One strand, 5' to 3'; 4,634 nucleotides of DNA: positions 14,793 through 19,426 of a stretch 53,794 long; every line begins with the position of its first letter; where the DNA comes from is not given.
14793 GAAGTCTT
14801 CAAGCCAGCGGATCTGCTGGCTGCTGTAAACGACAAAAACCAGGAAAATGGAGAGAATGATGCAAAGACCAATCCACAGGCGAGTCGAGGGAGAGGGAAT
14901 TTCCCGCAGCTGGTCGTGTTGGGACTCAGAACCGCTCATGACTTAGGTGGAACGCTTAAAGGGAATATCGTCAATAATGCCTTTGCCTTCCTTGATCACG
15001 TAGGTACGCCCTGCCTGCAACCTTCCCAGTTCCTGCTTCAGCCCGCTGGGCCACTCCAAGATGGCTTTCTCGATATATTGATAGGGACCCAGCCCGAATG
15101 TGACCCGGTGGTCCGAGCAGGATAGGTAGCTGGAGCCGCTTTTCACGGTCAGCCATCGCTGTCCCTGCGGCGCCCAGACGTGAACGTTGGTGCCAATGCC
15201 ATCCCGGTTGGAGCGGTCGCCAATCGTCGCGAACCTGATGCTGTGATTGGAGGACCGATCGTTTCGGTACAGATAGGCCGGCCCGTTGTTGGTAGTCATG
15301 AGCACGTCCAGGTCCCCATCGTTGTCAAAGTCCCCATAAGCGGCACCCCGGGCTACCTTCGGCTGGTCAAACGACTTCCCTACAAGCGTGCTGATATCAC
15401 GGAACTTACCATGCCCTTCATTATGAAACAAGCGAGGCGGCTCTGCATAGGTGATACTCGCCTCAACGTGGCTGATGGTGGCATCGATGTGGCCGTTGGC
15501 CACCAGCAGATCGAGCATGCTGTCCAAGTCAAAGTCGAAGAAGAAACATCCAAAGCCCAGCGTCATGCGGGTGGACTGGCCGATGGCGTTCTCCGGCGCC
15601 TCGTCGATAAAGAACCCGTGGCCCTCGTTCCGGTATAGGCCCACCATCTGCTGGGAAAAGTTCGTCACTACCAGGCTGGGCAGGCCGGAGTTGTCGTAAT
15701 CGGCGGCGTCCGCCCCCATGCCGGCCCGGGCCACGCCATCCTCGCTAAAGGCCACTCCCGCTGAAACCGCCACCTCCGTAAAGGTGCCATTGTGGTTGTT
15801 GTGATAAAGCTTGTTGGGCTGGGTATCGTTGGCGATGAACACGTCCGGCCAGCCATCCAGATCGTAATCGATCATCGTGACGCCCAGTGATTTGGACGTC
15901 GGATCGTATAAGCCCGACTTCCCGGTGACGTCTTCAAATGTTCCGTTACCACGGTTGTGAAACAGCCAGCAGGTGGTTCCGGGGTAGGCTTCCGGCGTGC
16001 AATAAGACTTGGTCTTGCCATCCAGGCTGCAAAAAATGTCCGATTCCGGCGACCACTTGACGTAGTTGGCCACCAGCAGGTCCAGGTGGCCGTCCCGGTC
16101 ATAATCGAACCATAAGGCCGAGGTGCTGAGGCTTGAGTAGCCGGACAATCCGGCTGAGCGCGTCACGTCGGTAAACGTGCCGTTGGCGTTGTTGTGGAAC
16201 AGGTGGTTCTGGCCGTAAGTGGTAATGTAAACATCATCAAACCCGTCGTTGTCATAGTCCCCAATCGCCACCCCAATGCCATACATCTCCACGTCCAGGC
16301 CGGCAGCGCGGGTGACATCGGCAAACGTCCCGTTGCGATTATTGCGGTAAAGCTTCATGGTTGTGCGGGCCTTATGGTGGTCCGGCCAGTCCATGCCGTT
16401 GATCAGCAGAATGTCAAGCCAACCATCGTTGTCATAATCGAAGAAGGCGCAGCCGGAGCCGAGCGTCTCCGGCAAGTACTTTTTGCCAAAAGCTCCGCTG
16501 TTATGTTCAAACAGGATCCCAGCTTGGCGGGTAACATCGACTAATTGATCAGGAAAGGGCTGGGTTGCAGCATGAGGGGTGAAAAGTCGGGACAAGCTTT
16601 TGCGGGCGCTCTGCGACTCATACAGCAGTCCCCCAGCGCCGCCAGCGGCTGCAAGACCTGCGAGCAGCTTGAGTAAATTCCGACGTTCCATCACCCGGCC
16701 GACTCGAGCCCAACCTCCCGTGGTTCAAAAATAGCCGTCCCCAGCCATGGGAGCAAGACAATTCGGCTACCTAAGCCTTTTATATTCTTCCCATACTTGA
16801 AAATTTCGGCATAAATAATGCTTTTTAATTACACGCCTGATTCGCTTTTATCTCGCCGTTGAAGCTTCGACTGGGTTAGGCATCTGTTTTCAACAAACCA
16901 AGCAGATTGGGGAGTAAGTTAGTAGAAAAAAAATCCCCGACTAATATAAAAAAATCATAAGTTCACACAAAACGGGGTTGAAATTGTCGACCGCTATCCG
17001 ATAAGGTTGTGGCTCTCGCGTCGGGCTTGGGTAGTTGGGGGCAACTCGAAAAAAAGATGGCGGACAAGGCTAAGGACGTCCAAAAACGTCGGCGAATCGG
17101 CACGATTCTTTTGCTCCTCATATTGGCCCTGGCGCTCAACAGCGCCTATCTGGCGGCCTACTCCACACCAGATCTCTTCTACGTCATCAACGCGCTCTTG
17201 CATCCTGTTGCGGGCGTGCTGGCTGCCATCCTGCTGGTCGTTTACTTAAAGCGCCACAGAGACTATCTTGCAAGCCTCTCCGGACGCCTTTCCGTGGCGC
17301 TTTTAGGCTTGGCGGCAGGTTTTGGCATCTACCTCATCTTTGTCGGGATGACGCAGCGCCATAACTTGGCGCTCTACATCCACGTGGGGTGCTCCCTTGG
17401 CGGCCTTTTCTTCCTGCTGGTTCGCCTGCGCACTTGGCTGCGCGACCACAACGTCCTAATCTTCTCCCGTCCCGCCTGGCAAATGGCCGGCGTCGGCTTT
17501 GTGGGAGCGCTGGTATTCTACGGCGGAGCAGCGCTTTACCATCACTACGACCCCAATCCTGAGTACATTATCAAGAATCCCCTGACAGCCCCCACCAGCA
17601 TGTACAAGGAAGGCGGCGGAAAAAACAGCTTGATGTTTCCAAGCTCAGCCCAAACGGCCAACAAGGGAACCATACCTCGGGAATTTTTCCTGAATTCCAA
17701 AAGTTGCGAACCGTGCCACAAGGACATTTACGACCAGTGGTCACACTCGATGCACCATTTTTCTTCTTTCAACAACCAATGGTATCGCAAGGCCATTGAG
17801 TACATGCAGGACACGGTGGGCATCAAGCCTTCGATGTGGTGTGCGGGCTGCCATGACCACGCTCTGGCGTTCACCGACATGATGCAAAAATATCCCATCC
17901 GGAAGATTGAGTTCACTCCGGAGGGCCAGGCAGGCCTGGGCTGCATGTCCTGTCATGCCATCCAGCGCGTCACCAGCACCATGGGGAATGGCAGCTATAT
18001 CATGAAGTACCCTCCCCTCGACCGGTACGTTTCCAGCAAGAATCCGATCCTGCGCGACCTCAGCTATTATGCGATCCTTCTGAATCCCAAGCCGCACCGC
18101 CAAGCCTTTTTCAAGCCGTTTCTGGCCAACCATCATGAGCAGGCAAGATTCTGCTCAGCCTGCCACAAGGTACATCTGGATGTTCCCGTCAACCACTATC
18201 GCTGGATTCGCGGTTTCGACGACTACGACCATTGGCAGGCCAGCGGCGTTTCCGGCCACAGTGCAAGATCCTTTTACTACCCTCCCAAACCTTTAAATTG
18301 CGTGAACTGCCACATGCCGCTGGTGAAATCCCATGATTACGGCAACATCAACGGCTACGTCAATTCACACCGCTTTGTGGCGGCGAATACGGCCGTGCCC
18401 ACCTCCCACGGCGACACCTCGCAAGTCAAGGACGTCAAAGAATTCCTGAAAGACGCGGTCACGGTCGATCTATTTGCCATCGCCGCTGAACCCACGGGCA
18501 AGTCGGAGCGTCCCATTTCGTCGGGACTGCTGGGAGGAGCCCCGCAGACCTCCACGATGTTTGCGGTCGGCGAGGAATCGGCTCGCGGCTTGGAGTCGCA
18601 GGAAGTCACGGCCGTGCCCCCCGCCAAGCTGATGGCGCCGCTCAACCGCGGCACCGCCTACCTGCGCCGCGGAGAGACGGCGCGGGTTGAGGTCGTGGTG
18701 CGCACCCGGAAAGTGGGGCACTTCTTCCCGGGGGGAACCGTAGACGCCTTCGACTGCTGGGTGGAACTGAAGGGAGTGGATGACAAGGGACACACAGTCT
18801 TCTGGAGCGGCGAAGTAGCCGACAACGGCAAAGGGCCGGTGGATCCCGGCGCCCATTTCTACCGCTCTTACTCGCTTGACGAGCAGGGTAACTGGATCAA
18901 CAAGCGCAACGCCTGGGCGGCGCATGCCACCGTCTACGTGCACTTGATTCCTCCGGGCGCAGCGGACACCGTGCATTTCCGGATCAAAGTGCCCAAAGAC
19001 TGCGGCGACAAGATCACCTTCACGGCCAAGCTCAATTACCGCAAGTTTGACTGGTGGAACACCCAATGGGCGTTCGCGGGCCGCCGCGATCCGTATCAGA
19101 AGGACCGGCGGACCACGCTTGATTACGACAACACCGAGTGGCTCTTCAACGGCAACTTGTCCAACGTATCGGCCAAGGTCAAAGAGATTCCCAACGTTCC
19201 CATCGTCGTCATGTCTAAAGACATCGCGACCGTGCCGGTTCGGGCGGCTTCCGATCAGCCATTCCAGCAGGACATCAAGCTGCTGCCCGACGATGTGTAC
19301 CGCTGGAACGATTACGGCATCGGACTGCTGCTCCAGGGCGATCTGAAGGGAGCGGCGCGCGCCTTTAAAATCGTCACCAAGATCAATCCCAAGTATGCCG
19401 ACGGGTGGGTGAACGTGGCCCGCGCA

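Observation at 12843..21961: Divergent CRTAC1 / pentahaem-TPR / CRTAC1 locus linked to a NarL-type two-component system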

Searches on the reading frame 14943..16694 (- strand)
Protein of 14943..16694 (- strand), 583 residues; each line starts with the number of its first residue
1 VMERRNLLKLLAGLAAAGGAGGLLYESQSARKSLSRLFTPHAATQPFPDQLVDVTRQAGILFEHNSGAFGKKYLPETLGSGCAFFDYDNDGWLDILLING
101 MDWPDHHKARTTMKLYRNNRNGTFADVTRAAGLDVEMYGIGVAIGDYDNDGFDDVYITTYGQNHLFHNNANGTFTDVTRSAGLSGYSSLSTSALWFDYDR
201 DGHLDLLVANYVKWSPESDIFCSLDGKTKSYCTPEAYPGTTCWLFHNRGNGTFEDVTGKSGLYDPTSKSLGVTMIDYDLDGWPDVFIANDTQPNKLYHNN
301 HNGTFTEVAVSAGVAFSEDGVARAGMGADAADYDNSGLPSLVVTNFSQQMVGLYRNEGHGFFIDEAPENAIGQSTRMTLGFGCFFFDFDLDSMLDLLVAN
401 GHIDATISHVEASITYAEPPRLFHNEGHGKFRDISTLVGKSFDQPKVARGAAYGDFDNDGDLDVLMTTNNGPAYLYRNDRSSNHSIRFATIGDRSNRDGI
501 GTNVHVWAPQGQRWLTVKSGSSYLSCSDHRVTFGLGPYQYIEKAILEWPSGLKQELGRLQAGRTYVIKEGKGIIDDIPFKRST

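Call 3: search_protein_families(library=pfam, proteins=[window:14943-16694:-], max_evalue=0.01)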
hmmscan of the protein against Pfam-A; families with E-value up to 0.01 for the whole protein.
window:14943-16694:- (583 aa): 3 families
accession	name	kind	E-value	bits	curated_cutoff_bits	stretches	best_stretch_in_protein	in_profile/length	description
PF13517.12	FG-GAP_3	-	5.9e-51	171.4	26.9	7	146-208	1-61/61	FG-GAP-like repeat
PF07593.17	UnbV_ASPIC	-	1.7e-13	50.6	23.4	1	499-565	1-67/68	ASPIC and UnbV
PF01839.29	FG-GAP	-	7.5e-10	38.9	22.1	1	139-172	2-32/37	FG-GAP repeat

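Call 4: search_protein_families(library=ncbifam, proteins=[window:14943-16694:-], max_evalue=0.01)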
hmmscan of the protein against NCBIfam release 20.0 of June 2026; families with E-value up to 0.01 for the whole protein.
window:14943-16694:- (583 aa): 0 families

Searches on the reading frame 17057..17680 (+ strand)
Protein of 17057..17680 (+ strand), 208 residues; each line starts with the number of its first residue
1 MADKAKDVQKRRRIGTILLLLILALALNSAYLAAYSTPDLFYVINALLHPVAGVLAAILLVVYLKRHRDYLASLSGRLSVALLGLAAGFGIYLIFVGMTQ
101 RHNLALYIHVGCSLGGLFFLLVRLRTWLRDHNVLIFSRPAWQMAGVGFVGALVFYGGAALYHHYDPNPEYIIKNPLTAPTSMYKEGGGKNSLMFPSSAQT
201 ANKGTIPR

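Call 20: search_protein_families(library=pfam, proteins=[window:17057-17680:+], max_evalue=10)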
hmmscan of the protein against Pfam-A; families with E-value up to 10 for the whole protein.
window:17057-17680:+ (208 aa): 7 families
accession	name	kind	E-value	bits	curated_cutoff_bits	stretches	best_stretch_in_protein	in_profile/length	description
PF01757.29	Acyl_transf_3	-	0.061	12.8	31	1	9-131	146-267/326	Acyltransferase domain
PF17280.7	DUF5345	-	0.12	12.9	27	1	5-48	29-73/77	Family of unknown function (DUF5345)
PF25587.1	Rv2743c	-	0.3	11.2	27.7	1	10-71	27-88/237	Rv2743c family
PF11286.13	DUF3087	-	0.43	10.5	23.4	1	11-67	17-72/165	Protein of unknown function (DUF3087)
PF17555.7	TssN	-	0.51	10.1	30.3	1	4-109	24-127/274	Type VI secretion system, TssN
PF19297.4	QcrA_N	-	1.1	9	27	1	48-99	59-115/222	QcrA subunit N-terminal region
PF06570.16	DUF1129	-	4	7.4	29.1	1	7-67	140-201/207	Protein of unknown function (DUF1129)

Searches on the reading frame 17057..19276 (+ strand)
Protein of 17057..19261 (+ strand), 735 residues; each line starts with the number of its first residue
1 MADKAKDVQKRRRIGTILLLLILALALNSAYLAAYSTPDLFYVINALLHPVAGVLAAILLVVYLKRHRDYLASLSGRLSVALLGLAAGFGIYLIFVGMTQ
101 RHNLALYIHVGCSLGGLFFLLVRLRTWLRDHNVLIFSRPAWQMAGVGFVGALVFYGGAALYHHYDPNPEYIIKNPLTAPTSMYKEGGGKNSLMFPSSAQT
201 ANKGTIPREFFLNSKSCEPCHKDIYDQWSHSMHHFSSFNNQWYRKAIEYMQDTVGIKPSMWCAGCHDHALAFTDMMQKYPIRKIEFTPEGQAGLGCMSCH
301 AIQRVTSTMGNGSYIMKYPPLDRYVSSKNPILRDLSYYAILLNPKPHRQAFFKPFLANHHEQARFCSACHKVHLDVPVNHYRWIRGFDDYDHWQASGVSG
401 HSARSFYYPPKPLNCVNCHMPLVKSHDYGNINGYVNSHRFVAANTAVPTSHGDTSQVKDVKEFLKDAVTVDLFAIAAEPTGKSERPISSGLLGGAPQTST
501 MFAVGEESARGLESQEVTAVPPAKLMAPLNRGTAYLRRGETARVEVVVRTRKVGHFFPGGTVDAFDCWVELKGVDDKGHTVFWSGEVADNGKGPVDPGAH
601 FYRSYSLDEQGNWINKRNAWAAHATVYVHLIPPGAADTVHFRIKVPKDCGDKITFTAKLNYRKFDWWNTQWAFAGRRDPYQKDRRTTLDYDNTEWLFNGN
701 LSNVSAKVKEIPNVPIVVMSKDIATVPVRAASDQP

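Call 57: predict_structure(alignment_id=A3)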
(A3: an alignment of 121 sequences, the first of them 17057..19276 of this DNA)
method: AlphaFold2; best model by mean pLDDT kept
length: 740 residues; sequences in the alignment: 121
mean_pLDDT: 78.0   pTM: 0.77
mean pLDDT of the five models: 78.0, 76.3, 74.5, 73.9, 69.8
residues with pLDDT >= 90: 201; 70-90: 369; 50-70: 79; < 50: 91
segments of 3 or more residues with pLDDT < 50: 1-3, 372-409, 482-495, 497-511, 513-518, 555-562, 623-628
pLDDT, mean of each block of 10 residues (from residue 1): 64 86 91 90 95 95 91 95 96 93 93 93 85 63 80 88 85 77 71 72 85 89 89 79 80 68 71 84 87 83 80 79 88 93 89 83 75 45 33 34 32 68 89 83 78 87 88 85 43 43 36 45 78 86 89 53 69 96 91 83 69 62 49 72 92 96 84 88 84 85 87 91 95 77
secondary structure, 60 per line:
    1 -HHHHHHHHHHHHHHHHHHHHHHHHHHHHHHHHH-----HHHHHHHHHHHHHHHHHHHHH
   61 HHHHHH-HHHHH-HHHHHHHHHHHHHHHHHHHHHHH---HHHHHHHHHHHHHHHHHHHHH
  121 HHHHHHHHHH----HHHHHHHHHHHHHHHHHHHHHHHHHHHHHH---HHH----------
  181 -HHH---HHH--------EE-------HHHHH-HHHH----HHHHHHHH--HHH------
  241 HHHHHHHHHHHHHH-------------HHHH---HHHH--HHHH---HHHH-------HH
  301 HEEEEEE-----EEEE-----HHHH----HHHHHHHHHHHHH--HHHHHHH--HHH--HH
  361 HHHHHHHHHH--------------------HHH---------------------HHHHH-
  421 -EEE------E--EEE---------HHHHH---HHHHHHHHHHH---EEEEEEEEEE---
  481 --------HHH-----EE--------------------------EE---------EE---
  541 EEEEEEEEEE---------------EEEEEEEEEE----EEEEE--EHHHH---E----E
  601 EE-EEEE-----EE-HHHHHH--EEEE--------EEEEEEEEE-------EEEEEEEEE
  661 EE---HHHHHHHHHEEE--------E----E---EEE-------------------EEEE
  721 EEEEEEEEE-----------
elements in order (helices of 4 or more, strands of 3 or more residues): H2-34 H40-66 H68-72 H74-96 H100-130 H135-164 H208-212 H214-217 H222-229 H241-254 H268-271 H275-278 H281-284 H288-291 E302-307 E313-316 H322-325 H330-342 H345-351 H359-370 H415-419 E422-424 E434-436 H446-450 H454-464 E468-477 E541-550 E566-575 E580-584 H588-591 E600-602 E604-607 H616-621 E624-627 E636-644 E652-662 H666-674 E675-677 E695-697 E717-729

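Call 59: fold_search(model_id=the predicted structure, library=pdb)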
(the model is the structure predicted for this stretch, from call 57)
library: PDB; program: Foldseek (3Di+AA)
matches with E <= 10: 551; with E <= 0.001: 1
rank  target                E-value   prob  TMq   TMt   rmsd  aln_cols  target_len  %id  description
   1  5ze8                  1.1e-06  1.00  0.31  0.55   9.6       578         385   15  Crystal structure of a penta-heme cytochrome c552 from Thermochromatium tepidum (released 2018-04-25)
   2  7fe5_A                1.2e-02  0.89  0.11  0.33  12.2       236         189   10  AvmM Catalyzes Macrocyclization in Alchivemycin A Biosynthesis (released 2021-09-01)
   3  5l7u_B                2.3e-02  0.69  0.10  0.12  18.9       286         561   11  Crystal structure of BvGH123 with bound GalNAc (released 2017-03-22)
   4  2zou_B                2.8e-02  0.66  0.08  0.31  16.2       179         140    9  Crystal structure of human F-spondin reeler domain (fragment 2) (released 2008-10-14)
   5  5xcb                  2.9e-02  0.28  0.10  0.21  23.9       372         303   12  X-ray structure of domains D1 and D2 of Clostridium perfringens pili protein CppA (released 2018-02-28)
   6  5msz                  3.7e-02  0.77  0.10  0.27  10.0       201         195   12  Lytic Polysaccharide Monooxygenase AA15 from Thermobia domestica in the Cu(I) State (released 2018-02-28)
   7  6fvi                  3.7e-02  0.63  0.07  0.30  15.8       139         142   12  ASH / PapD-like domain of human CEP192 (PapD-like domain 7) (released 2019-03-20)
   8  2zou_A                4.3e-02  0.51  0.08  0.31  17.3       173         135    9  Crystal structure of human F-spondin reeler domain (fragment 2) (released 2008-10-14)
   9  2zot_A                4.5e-02  0.69  0.08  0.30  10.4       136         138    8  Crystal structure of human F-spondin reeler domain (fragment 1) (released 2008-10-14)
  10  8k2n_A                5.7e-02  0.51  0.09  0.12  19.4       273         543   10  Crystal structure of Group 4 Monosaccharide-releasing beta-N-acetylgalactosaminidase NgaLy from Lacticaseibacillus yic (released 2024-04-24)
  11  2zot_C                6.0e-02  0.54  0.07  0.29  11.9       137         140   10  Crystal structure of human F-spondin reeler domain (fragment 1) (released 2008-10-14)
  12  9i3z_H                6.3e-02  0.80  0.09  0.24  10.9       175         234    8  Structure of anti-EV71 human monoclonal antibody 16-2-12D Fab (released 2026-02-04)
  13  2x9z                  6.6e-02  0.25  0.10  0.23  19.3       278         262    7  STRUCTURE OF THE PILUS BACKBONE (RRGB) FROM STREPTOCOCCUS PNEUMONIAE (released 2010-06-30)
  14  3coo_B                8.0e-02  0.72  0.08  0.32  11.1       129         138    8  The crystal structure of Reelin-N domain of F-spondin (released 2008-08-26)
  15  9u9j_M                8.0e-02  0.16  0.07  0.11  17.3       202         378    9  M4-CTD-docked AP-4 core in apo form (released 2026-03-04)
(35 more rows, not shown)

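Call 60: search_protein_representatives(protein=window:17057-19261:+)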
Query: 735 residues. Proteins with E-value up to 0.001 (for the whole library): 2777; up to 1e-10: 1707; up to 1e-30: 686. The best 150 are listed.
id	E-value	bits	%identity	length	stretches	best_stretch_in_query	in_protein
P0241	5.5e-293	990.2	61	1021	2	143-732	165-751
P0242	2.1e-229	780.0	51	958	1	19-722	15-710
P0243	6.0e-184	629.7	45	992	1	21-730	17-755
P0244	2.9e-181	620.8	47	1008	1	21-730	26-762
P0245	2.4e-174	598.0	58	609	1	250-724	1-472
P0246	2.3e-173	594.7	49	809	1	22-642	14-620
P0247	9.0e-166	569.6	47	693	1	19-696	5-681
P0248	8.5e-165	566.4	47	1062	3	40-453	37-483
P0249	4.8e-157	540.7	45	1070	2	41-678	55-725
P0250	1.7e-153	529.0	45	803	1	46-717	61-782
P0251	1.4e-152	526.0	44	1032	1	18-726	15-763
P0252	4.1e-145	501.3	40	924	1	20-720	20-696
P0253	1.3e-139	483.1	45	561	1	21-571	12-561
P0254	1.8e-136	472.7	52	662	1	287-722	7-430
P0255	6.8e-134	464.2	38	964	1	19-674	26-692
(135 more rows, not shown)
